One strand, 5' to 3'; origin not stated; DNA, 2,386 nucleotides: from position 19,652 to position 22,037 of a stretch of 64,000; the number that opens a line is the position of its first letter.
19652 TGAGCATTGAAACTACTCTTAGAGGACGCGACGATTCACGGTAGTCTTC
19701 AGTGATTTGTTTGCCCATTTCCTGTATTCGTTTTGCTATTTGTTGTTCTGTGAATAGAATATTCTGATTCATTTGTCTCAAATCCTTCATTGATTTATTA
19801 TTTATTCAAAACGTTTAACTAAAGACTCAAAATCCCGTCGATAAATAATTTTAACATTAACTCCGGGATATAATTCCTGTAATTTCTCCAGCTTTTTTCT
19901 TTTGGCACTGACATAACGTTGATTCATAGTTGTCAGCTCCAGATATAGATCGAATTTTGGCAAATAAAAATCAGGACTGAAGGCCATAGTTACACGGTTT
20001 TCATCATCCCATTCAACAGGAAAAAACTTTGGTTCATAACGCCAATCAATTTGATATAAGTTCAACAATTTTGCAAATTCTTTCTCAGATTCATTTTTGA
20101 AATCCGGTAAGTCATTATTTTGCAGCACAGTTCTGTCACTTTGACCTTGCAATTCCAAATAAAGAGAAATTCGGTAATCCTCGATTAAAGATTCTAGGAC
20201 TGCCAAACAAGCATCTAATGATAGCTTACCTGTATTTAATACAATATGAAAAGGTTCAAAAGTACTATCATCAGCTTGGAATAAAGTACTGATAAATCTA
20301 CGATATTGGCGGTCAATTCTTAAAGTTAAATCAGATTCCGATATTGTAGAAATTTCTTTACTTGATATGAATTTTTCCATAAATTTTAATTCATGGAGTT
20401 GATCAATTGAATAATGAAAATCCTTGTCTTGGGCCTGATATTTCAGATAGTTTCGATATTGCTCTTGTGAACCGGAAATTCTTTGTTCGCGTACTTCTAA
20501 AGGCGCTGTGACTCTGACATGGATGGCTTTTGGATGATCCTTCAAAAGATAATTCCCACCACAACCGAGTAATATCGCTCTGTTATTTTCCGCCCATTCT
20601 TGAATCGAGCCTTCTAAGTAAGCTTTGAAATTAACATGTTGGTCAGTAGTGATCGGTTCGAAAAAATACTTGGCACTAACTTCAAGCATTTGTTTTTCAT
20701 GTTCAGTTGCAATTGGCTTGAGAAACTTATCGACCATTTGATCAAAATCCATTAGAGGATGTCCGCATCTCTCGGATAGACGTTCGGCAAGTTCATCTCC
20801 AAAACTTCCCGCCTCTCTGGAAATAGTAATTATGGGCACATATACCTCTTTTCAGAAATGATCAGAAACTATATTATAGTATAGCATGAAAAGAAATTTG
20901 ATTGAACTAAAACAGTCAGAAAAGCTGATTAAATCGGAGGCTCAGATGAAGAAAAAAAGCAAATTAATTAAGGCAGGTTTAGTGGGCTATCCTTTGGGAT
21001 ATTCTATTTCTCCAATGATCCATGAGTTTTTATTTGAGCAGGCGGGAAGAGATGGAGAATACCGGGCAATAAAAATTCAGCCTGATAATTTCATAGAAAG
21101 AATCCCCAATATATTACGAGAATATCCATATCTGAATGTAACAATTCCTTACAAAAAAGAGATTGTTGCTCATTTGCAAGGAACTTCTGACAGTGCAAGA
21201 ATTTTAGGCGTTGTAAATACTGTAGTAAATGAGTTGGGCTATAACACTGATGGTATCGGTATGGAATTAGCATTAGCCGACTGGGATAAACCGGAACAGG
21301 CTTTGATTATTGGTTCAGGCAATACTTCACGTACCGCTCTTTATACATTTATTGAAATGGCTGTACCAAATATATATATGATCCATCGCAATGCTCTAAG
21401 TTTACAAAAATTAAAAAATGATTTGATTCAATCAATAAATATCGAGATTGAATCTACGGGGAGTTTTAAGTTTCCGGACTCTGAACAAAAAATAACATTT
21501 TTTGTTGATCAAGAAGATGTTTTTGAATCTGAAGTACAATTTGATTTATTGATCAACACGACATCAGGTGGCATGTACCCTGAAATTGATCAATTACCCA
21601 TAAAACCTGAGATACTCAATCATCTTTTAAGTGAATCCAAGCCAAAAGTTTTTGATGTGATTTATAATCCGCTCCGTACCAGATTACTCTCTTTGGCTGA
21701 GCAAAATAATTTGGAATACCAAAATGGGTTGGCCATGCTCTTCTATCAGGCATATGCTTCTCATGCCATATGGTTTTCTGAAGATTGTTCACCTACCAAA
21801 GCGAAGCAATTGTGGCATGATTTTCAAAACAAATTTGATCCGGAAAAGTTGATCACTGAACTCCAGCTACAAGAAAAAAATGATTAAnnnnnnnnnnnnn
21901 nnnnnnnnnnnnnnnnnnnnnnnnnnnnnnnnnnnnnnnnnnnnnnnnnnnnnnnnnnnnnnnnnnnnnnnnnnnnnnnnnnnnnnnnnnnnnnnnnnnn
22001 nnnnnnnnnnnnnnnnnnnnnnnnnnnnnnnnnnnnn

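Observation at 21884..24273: Divergent XRE/XRE switch driving a 2-TM protein plus a small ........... zinc peptidase: uncharacterised three-gene cassette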

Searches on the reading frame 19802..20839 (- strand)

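Call 3: search_protein_families(library=pfam, proteins=[window:19802-20839:-], max_evalue=1)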
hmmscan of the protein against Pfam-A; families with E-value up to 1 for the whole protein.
window:19802-20839:- (345 aa): 2 families
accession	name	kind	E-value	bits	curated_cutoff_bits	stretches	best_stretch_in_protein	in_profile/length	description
PF13189.12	Cytidylate_kin2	-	4.8e-20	72.9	28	1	3-140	1-147/176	Cytidylate kinase-like family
PF05626.16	DUF790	-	0.0055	16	28.8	1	202-321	231-345/387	Protein of unknown function (DUF790)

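Call 4: search_protein_families(library=ncbifam, proteins=[window:19802-20839:-], max_evalue=1)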
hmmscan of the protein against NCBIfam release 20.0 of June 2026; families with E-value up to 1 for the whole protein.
window:19802-20839:- (345 aa): 1 family
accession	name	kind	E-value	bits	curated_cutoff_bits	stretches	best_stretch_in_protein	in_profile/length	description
TIGR02173.1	cyt_kin_arch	equivalog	0.081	12.9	102.1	0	67-127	53-113/169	(d)CMP kinase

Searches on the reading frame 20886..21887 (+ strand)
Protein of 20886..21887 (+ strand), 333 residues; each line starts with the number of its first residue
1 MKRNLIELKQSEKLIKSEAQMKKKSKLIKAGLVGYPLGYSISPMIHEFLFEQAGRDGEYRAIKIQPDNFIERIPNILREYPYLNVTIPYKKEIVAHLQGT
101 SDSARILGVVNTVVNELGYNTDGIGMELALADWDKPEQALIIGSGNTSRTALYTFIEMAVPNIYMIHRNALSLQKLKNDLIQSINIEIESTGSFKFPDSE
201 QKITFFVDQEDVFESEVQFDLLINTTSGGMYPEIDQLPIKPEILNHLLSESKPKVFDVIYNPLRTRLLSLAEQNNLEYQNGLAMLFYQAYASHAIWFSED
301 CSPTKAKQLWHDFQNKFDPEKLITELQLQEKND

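Call 3: search_protein_families(library=pfam, proteins=[window:20886-21887:+], max_evalue=1)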
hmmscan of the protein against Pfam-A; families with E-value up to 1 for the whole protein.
window:20886-21887:+ (333 aa): 6 families
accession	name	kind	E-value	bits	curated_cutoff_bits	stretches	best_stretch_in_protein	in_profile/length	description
PF08501.16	Shikimate_dh_N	-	1.6e-18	67.1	27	1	32-113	1-83/83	Shikimate dehydrogenase substrate binding domain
PF17606.7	DUF5502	-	0.12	13.6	27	1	185-218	22-55/87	Family of unknown function (DUF5502)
PF18317.6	SDH_C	-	0.12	12.5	25.8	1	281-300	1-20/31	Shikimate 5'-dehydrogenase C-terminal domain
PF01488.26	Shikimate_DH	-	0.15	12.6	24.3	1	136-180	12-56/138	Shikimate / quinate 5-dehydrogenase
PF17835.6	NOG1_N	-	0.16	12.5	22.9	1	55-115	39-99/160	NOG1 N-terminal helical domain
PF01672.21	Plasmid_parti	-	0.32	12.1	22.1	1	168-207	36-75/85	Putative plasmid partition protein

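Call 4: search_protein_families(library=ncbifam, proteins=[window:20886-21887:+], max_evalue=1)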
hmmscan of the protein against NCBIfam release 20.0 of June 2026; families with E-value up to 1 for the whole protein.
window:20886-21887:+ (333 aa): 17 families
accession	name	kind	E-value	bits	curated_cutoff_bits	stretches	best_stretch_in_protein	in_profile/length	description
TIGR00507.1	aroE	equivalog_domain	2.5e-43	148.2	200.2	1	31-300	4-255/270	shikimate dehydrogenase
NF001312.0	PRK00258.1-4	equivalog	2.7e-42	145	295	1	21-302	3-269/285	shikimate dehydrogenase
NF001316.0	PRK00258.2-5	equivalog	8e-39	133.5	247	2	32-184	6-160/263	shikimate dehydrogenase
NF001315.0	PRK00258.2-4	equivalog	1.4e-38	132.8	413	1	30-316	10-282/284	shikimate dehydrogenase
NF001314.0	PRK00258.2-2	equivalog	2.2e-38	131.9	248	1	25-304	7-277/290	shikimate dehydrogenase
NF001319.0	PRK00258.3-3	equivalog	4.6e-37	127.6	252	2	29-180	8-166/279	shikimate dehydrogenase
NF001311.0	PRK00258.1-3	equivalog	1.8e-33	115.9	235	1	25-296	3-255/279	shikimate dehydrogenase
NF001310.0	PRK00258.1-2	equivalog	2.3e-32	112.3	221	1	32-298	7-260/279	shikimate dehydrogenase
NF009200.0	PRK12548.1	subfamily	6.2e-29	101.3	432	1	30-307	12-284/289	shikimate dehydrogenase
NF001322.0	PRK00258.3-6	equivalog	8.3e-29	100.8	285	1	30-301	8-254/272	shikimate dehydrogenase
TIGR01809.1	Shik-DH-AROM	equivalog_domain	2.2e-28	99.2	196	1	29-296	7-268/282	shikimate dehydrogenase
NF001313.0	PRK00258.2-1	equivalog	5.4e-27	95.1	431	1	29-301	11-277/290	shikimate dehydrogenase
NF009201.0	PRK12549.1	subfamily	1.9e-24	86.4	235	1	23-297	3-267/286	shikimate dehydrogenase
NF009390.0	PRK12749.1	equivalog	2.7e-15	56.5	349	1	25-302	5-276/288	quinate/shikimate dehydrogenase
NF009202.0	PRK12550.1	equivalog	1.1e-12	47.8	306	2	44-177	25-163/272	shikimate 5-dehydrogenase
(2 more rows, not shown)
